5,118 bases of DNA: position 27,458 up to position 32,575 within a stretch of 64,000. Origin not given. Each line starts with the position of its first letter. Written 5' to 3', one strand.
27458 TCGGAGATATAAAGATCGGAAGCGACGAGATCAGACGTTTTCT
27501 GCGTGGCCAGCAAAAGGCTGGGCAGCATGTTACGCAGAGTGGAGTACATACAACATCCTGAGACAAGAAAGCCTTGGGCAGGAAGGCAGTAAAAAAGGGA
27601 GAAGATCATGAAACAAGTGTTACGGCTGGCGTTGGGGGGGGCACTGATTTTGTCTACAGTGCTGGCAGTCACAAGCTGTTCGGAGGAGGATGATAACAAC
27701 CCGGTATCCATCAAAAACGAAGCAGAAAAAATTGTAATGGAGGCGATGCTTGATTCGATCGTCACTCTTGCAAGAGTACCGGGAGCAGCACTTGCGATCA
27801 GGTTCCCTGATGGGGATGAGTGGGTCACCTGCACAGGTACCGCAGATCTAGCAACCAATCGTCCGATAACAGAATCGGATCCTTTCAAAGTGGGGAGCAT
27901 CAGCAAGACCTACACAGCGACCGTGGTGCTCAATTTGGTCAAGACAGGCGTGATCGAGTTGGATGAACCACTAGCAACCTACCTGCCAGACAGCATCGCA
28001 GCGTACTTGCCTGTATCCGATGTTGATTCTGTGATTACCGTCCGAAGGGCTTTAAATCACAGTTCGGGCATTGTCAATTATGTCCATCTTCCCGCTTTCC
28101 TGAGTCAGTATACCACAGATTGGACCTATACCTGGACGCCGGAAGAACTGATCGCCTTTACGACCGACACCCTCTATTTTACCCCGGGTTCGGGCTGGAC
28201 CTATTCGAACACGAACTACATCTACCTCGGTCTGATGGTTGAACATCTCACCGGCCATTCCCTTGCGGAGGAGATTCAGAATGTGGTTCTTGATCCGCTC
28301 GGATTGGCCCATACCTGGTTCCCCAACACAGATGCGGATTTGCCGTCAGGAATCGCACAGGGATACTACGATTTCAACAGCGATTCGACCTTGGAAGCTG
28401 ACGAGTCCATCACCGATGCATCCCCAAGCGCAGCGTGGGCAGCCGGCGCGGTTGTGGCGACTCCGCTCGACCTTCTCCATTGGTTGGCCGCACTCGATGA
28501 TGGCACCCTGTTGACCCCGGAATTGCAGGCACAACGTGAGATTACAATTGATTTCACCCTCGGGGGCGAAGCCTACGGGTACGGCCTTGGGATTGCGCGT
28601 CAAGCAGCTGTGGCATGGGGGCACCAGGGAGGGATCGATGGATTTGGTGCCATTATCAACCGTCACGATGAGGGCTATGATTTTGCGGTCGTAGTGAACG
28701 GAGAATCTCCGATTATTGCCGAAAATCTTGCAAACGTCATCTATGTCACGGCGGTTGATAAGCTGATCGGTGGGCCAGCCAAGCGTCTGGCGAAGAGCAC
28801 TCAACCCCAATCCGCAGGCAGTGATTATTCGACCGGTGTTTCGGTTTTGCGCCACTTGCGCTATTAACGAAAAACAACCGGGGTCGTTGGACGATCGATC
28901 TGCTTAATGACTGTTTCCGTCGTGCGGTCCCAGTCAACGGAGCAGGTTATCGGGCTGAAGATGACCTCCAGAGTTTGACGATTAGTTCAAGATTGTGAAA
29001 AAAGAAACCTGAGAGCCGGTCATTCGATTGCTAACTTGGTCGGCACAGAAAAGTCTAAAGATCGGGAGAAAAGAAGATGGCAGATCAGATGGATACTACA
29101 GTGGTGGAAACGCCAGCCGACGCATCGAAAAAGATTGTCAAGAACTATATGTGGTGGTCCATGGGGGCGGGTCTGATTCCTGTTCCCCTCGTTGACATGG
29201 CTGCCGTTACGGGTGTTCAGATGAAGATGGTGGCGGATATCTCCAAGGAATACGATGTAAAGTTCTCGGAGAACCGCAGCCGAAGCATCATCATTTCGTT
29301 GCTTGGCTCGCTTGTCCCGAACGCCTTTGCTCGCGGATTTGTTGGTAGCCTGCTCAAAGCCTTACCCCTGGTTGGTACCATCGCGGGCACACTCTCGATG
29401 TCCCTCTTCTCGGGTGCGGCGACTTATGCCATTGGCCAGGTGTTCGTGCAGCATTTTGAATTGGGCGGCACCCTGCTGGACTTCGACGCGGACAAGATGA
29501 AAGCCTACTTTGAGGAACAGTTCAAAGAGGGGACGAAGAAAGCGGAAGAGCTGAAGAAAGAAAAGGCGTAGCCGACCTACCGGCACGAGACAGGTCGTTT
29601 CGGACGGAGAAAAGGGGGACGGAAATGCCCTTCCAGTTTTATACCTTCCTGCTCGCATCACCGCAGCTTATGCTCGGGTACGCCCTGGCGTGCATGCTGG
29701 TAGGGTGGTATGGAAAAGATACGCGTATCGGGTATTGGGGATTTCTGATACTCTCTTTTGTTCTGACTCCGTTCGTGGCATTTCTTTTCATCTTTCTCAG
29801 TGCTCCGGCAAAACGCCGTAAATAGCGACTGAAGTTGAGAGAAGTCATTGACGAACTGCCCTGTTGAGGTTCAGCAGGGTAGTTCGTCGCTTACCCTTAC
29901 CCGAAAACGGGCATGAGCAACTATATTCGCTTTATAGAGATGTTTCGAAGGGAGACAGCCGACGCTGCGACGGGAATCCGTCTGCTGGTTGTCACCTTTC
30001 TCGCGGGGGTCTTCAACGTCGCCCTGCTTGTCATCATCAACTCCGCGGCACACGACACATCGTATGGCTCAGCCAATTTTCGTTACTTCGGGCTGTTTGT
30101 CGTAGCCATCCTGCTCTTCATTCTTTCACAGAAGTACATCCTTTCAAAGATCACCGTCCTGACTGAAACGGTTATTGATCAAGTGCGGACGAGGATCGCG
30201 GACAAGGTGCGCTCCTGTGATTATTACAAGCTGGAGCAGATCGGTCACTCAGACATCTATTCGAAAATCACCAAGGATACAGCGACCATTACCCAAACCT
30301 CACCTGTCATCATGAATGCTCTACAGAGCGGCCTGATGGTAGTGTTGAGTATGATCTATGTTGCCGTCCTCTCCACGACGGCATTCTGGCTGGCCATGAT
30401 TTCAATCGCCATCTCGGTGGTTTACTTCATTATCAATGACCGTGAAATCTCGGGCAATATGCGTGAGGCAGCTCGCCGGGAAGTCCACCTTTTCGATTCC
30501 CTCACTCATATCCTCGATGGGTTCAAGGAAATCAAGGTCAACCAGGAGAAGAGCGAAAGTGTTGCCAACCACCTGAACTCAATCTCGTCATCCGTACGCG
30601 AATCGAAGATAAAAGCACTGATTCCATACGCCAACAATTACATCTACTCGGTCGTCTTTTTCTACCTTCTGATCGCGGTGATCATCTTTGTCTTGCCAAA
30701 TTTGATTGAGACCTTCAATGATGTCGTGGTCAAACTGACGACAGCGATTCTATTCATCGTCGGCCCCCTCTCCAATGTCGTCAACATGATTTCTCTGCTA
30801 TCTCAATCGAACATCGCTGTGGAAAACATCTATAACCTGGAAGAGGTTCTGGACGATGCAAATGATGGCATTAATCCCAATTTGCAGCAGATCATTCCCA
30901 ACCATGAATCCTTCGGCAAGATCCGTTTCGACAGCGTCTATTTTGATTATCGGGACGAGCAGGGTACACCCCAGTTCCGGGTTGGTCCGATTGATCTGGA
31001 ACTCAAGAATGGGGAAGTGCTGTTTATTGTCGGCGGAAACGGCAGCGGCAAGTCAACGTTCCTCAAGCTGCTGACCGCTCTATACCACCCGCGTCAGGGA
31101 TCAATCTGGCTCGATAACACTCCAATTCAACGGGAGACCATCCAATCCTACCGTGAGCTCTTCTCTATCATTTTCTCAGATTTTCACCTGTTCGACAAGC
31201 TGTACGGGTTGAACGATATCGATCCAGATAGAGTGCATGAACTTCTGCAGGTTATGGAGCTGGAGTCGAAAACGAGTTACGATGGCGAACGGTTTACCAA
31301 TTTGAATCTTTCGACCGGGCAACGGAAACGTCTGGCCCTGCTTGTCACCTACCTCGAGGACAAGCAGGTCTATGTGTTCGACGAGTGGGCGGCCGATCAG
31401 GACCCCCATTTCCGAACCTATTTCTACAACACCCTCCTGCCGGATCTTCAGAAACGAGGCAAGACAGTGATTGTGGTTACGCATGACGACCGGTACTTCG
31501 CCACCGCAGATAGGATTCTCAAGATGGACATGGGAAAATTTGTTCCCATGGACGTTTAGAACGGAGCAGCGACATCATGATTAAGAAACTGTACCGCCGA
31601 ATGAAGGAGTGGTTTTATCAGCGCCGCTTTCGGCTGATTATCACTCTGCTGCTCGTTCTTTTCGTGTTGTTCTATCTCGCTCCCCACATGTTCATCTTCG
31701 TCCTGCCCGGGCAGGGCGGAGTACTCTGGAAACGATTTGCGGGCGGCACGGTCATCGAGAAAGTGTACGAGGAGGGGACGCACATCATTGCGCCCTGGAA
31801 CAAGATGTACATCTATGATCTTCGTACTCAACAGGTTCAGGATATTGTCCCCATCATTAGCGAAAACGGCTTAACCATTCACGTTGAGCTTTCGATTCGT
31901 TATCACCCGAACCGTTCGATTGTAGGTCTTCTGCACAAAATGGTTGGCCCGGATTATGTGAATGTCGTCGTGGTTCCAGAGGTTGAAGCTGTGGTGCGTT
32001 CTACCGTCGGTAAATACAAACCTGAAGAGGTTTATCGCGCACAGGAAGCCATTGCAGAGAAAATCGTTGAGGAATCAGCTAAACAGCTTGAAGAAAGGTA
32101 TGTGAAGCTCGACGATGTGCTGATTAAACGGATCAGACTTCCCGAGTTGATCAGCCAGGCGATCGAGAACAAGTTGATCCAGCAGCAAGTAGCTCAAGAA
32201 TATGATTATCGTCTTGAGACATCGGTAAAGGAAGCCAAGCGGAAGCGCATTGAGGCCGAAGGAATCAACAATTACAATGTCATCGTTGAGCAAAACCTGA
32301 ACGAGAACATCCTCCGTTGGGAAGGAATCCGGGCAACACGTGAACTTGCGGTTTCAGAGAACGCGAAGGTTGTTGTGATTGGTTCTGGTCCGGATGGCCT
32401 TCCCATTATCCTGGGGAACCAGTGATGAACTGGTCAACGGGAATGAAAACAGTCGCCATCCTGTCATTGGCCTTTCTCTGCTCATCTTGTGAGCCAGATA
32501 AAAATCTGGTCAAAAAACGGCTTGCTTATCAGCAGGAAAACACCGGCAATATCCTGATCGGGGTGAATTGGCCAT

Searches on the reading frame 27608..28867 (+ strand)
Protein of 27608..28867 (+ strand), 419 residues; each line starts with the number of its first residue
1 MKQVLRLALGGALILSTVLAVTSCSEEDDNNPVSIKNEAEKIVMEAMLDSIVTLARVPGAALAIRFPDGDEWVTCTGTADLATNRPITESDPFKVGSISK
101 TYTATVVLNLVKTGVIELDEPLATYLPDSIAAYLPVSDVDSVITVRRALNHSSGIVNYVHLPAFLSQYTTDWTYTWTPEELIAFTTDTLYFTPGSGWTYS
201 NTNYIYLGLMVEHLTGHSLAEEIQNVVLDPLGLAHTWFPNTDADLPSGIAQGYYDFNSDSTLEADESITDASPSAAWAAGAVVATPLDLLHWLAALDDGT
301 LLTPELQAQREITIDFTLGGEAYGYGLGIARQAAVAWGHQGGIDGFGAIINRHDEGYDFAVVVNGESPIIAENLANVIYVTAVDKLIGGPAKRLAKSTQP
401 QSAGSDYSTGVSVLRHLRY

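Call 10: search_protein_families(library=pfam, proteins=[window:27608-28867:+], max_evalue=0.001)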
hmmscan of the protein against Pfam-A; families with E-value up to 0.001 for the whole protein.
window:27608-28867:+ (419 aa): 1 family
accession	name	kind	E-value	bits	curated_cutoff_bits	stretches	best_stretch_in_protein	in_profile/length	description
PF00144.29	Beta-lactamase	-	1e-48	166.6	27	1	54-368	11-313/329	Beta-lactamase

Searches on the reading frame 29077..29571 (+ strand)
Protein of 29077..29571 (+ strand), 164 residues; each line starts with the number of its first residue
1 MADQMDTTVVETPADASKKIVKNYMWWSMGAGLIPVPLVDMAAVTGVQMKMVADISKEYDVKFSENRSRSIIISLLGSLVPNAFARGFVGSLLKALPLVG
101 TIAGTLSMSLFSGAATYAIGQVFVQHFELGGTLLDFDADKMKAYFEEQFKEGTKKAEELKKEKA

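Call 10: search_protein_families(library=pfam, proteins=[window:29077-29571:+], max_evalue=0.001)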
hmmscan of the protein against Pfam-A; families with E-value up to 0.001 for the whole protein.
window:29077-29571:+ (164 aa): 1 family
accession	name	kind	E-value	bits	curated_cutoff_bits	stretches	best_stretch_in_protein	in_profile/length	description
PF05128.17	DUF697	-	2.1e-13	50.8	27.7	1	4-150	9-158/162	Domain of unknown function (DUF697)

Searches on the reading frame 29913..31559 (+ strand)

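Call 10: search_protein_families(library=pfam, proteins=[window:29913-31559:+], max_evalue=0.001)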
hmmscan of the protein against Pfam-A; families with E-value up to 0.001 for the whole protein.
window:29913-31559:+ (548 aa): 6 families
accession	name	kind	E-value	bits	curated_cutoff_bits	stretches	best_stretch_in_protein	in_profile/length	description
PF00005.33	ABC_tran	-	7.3e-27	95.1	25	1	359-493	3-136/137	ABC transporter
PF13304.12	AAA_21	-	5.4e-08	33.7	27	0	435-526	207-300/304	AAA domain, putative AbiEii toxin, Type IV TA system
PF02463.25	SMC_N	-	1.6e-07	31.5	40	0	441-540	123-213/220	RecF/RecN/SMC N terminal domain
PF00664.28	ABC_membrane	-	0.00021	21.5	28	1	25-266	9-251/274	ABC transporter transmembrane region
PF13175.12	AAA_15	-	0.00048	20.3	32.1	0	363-503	20-160/374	AAA ATPase domain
PF13555.12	AAA_29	-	0.00085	19.5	27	0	364-394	19-49/61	P-loop containing region of AAA domain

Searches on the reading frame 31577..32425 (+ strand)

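Call 10: search_protein_families(library=pfam, proteins=[window:31577-32425:+], max_evalue=0.001)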
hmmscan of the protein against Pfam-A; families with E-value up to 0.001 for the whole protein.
window:31577-32425:+ (282 aa): 1 family
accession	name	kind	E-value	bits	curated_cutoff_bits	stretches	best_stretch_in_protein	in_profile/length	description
PF01145.31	Band_7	-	5.6e-25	88.8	23.6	1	42-215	3-167/176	SPFH domain / Band 7 family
